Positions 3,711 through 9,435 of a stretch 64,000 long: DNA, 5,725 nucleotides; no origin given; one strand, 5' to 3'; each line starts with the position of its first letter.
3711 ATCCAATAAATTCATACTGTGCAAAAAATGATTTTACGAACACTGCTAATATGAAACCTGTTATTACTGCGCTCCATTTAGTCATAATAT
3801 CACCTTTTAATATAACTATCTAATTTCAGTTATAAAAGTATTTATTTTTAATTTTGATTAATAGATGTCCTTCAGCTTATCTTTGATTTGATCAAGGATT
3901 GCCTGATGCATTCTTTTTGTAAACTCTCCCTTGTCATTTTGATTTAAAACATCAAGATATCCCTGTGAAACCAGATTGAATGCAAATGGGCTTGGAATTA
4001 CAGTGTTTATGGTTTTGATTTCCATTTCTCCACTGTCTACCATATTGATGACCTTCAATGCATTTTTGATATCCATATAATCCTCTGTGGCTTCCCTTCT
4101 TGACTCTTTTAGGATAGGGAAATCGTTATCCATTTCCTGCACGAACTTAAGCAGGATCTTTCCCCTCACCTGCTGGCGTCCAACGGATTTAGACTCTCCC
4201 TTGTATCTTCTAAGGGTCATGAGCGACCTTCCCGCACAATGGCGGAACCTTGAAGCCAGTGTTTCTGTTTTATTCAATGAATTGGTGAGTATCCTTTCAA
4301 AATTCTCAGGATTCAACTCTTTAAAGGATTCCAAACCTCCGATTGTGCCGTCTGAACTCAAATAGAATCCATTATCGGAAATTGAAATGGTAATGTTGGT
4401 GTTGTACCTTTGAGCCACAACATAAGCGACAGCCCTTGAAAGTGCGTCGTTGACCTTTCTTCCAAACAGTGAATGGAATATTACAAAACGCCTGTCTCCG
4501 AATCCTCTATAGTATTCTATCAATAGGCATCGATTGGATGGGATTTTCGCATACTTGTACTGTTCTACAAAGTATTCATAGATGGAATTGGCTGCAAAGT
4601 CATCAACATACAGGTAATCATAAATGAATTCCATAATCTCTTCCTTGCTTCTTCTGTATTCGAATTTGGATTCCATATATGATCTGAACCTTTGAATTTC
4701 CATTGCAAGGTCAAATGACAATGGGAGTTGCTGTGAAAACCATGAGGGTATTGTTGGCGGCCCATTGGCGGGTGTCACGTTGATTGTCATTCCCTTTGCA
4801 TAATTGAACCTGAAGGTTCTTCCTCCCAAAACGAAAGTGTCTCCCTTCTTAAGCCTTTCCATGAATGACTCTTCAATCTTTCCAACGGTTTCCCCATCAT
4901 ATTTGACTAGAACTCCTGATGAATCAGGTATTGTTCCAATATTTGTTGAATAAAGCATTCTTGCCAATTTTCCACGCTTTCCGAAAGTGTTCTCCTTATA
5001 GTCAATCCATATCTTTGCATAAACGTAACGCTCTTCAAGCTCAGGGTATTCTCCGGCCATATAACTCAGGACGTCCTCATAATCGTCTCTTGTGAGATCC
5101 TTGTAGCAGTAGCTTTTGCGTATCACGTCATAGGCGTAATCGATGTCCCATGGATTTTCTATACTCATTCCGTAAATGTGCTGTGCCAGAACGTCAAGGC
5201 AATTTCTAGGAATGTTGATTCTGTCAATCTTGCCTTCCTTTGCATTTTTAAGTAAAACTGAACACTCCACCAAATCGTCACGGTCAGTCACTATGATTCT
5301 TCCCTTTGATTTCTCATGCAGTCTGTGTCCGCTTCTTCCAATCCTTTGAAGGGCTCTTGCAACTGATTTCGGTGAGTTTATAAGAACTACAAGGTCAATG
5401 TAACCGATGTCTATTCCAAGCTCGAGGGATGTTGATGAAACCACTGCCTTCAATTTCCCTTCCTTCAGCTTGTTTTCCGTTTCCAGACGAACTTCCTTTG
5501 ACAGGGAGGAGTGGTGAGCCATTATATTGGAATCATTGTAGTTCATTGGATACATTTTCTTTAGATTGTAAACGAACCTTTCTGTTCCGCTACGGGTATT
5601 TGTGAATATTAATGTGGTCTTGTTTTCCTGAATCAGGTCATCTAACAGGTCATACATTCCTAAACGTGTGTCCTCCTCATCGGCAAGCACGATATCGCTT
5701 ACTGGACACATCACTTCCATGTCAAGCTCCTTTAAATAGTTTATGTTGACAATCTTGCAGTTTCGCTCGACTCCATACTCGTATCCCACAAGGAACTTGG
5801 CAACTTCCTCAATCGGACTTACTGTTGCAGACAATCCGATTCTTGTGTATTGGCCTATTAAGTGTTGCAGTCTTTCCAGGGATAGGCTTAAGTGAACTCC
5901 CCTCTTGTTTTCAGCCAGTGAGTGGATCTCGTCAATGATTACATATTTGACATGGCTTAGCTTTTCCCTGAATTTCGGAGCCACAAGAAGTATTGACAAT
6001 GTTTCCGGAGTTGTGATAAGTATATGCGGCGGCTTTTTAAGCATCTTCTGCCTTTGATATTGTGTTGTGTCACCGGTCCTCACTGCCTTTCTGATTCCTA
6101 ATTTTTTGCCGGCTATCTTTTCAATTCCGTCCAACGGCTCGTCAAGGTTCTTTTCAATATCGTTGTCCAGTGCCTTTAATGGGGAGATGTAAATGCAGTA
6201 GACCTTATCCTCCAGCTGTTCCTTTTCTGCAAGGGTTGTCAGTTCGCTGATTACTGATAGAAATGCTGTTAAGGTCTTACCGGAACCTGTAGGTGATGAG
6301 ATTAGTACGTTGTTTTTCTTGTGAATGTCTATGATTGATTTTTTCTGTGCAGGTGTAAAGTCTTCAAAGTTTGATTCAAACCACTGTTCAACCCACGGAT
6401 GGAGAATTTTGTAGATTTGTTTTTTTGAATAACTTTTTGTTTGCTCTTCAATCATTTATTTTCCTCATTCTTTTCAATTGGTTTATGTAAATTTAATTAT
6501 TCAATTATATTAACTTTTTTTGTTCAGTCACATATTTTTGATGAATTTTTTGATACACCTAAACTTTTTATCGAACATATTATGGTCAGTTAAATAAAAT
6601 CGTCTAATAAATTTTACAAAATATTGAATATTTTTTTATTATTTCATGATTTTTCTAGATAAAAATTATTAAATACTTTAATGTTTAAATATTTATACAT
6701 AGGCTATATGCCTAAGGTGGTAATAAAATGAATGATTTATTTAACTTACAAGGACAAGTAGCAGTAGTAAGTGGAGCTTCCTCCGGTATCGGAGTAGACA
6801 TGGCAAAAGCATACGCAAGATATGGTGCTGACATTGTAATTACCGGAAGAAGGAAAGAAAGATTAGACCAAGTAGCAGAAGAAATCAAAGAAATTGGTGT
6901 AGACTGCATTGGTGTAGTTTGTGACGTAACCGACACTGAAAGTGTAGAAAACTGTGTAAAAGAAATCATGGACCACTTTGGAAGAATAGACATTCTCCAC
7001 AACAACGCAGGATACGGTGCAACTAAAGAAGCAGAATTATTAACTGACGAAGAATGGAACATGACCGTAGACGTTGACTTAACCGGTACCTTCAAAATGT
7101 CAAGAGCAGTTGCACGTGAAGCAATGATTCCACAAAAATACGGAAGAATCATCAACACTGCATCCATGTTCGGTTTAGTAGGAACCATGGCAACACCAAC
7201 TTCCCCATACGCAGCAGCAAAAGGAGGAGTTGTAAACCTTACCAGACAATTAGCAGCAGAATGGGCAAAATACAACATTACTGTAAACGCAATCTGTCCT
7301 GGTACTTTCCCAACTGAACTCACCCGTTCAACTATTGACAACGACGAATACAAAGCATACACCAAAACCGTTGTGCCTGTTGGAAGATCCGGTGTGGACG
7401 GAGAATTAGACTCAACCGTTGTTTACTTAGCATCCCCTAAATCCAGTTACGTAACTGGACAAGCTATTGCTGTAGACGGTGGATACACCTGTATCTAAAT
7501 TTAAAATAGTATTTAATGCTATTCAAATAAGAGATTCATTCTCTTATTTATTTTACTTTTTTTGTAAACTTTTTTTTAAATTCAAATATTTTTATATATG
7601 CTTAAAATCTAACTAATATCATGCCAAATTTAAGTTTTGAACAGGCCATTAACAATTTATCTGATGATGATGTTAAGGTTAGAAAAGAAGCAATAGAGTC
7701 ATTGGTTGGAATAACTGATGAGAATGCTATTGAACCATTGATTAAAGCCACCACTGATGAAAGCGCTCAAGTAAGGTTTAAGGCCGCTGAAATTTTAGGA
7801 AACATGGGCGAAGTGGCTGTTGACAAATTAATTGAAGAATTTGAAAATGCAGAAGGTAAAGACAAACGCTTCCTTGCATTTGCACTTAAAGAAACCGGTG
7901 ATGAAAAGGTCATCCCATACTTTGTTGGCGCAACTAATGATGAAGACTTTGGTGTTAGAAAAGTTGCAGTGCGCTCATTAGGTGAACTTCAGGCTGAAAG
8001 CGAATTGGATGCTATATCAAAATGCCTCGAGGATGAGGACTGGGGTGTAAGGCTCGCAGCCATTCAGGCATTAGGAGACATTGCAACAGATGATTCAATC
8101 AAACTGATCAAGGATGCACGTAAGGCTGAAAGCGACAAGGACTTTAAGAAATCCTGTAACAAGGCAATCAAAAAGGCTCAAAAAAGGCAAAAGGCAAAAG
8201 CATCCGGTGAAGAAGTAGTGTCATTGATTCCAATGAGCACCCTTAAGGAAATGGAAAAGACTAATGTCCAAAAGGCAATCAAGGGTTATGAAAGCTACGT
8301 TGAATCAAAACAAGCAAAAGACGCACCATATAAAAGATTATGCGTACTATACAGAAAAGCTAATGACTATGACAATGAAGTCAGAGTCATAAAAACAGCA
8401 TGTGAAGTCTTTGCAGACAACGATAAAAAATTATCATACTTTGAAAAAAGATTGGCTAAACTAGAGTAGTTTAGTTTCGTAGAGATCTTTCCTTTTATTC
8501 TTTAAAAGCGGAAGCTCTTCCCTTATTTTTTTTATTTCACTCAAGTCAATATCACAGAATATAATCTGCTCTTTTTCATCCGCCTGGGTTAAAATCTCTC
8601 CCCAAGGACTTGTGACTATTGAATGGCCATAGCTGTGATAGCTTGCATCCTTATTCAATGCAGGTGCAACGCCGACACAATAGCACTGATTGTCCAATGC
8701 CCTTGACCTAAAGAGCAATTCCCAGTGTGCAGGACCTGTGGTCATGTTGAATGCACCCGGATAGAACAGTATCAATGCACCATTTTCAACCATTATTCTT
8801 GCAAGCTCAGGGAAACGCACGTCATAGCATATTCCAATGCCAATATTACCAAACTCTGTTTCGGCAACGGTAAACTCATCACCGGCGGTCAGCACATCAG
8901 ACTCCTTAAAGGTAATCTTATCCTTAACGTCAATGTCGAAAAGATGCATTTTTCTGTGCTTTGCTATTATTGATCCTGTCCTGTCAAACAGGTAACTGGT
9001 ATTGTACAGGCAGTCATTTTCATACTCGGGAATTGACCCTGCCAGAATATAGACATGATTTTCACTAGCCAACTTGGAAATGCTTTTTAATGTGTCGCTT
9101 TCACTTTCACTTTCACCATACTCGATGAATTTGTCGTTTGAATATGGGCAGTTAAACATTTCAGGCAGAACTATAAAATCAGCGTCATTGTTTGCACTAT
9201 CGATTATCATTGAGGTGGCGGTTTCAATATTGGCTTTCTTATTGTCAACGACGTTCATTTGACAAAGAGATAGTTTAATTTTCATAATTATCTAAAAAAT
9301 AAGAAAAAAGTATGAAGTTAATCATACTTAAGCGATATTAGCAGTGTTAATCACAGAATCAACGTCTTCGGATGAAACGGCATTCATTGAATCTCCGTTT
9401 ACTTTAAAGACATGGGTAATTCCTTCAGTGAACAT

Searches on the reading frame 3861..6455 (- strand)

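Call 44: search_protein_families(library=pfam, proteins=[window:3861-6455:-], max_evalue=0.001)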
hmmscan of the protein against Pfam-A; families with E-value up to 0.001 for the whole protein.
window:3861-6455:- (865 aa): 6 families
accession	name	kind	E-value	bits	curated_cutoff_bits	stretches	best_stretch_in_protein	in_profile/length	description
PF08494.16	DEAD_assoc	-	4.4e-57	193.4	23.5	1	638-825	1-191/191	DEAD/H associated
PF19306.5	WH_Lhr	-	9.6e-36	123.1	27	1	405-567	3-165/168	Large helicase-related protein, winged helix domain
PF00270.35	DEAD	-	6.6e-34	117.5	26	1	34-216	1-165/167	DEAD/DEAH box helicase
PF00271.37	Helicase_C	-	2.1e-19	70.3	23.5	1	269-376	4-107/110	Helicase conserved C-terminal domain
PF04851.21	ResIII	-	1.1e-12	48.7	22.5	1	34-212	20-162/164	Type III restriction enzyme, res subunit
PF22590.2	Cas3-like_C_2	-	3.8e-05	24.4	27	1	278-375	2-101/106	CRISPR-associated nuclease/helicase Cas3, C-terminal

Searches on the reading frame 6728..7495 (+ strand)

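Call 67: search_protein_families(library=pfam, proteins=[window:6728-7495:+], max_evalue=0.001)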
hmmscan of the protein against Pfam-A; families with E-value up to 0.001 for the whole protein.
window:6728-7495:+ (256 aa): 6 families
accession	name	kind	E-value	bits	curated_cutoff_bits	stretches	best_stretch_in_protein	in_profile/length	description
PF13561.12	adh_short_C2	-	3.3e-64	217.1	27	1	16-254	1-236/236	Enoyl-(Acyl carrier protein) reductase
PF00106.31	adh_short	-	7.9e-59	198.9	26.6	1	10-204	1-192/195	short chain dehydrogenase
PF08659.16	KR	-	1.6e-14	54.7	22.6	1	13-165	4-153/180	KR domain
PF23441.1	SDR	-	6.9e-09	35.9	27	1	11-253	9-255/258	SDR-like rossmann domain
PF01370.27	Epimerase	-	0.00012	22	20.9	1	13-186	2-170/240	NAD dependent epimerase/dehydratase family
PF16363.11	GDP_Man_Dehyd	-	0.00041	20.3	27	0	22-178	10-170/332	GDP-mannose 4,6 dehydratase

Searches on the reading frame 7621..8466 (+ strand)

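Call 44: search_protein_families(library=pfam, proteins=[window:7621-8466:+], max_evalue=0.001)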
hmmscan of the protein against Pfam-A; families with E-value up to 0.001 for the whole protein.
window:7621-8466:+ (282 aa): 11 families
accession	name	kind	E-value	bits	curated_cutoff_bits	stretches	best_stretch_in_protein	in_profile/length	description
PF13646.12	HEAT_2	-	5.1e-31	107.3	27.7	3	112-182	16-86/88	HEAT repeats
PF02985.28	HEAT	-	3.6e-21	73.7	23.5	1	129-155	2-28/31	HEAT repeat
PF03130.22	HEAT_PBS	-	4.1e-17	61.2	20.9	0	20-44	1-25/27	PBS lyase HEAT-like repeat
PF12755.13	Vac14_Fab1_bd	-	1.5e-08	35.6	22.1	0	35-75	27-67/97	Vacuolar 14 Fab1-binding region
PF21581.3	SCD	-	1.3e-06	29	27.5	0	12-37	38-63/75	Stromalin conservative domain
PF12717.13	Cnd1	-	6.5e-06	26.7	26.4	0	104-162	29-93/162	non-SMC mitotic condensation complex subunit 1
PF24714.1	TOR1L1_N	-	7.9e-06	25.8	43.3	1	122-164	206-247/281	TORTIFOLIA1 N-terminal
PF00514.29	Arm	-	2.7e-05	24.5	20.6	0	33-62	10-39/41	Armadillo/beta-catenin-like repeat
PF25786.1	HEAT_GCN1_C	-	9.4e-05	22.9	27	0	97-123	28-54/151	GCN1-like, C-terminal HEAT repeats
PF13513.12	HEAT_EZ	-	9.5e-05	23.3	27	0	35-62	28-55/55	HEAT-like repeat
PF01602.26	Adaptin_N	-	0.00028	20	37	0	107-189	276-368/524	Adaptin N terminal region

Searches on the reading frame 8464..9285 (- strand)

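Call 67: search_protein_families(library=pfam, proteins=[window:8464-9285:-], max_evalue=0.001)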
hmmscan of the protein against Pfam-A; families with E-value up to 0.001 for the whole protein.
window:8464-9285:- (274 aa): 1 family
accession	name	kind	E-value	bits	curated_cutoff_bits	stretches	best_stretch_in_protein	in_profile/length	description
PF00795.27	CN_hydrolase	-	9.9e-69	232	23.2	1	5-255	2-255/256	Carbon-nitrogen hydrolase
